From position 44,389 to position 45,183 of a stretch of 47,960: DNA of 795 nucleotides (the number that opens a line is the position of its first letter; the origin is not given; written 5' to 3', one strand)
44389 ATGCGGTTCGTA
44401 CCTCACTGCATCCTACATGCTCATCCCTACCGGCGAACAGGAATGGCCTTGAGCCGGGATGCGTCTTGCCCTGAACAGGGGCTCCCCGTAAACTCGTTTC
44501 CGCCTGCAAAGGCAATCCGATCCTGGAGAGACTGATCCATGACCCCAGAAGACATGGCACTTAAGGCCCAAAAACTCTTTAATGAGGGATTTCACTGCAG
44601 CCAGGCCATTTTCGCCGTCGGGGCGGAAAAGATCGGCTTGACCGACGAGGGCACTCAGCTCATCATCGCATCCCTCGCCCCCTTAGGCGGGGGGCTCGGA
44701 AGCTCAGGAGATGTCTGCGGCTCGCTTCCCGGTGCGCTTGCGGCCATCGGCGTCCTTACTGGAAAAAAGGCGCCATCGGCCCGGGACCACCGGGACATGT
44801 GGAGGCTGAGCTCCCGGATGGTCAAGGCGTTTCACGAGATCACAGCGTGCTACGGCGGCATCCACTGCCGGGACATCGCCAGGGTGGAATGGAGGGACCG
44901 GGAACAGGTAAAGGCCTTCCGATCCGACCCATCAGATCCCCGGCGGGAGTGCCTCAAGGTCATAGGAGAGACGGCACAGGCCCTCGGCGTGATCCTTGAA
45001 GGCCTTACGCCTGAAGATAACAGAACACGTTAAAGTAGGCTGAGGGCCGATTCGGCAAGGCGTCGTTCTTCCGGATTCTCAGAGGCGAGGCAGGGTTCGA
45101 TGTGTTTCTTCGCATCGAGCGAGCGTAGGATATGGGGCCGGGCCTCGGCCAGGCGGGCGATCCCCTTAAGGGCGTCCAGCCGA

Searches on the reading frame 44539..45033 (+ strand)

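Call 44: search_protein_families(library=pfam, proteins=[window:44539-45033:+], max_evalue=0.00001)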
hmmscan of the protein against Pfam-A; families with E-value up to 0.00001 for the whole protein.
window:44539-45033:+ (164 aa): 1 family
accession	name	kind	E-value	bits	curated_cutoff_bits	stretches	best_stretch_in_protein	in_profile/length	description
PF09719.15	C_GCAxxG_C_C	-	7.5e-20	71.6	27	1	18-149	1-115/118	Putative redox-active protein (C_GCAxxG_C_C)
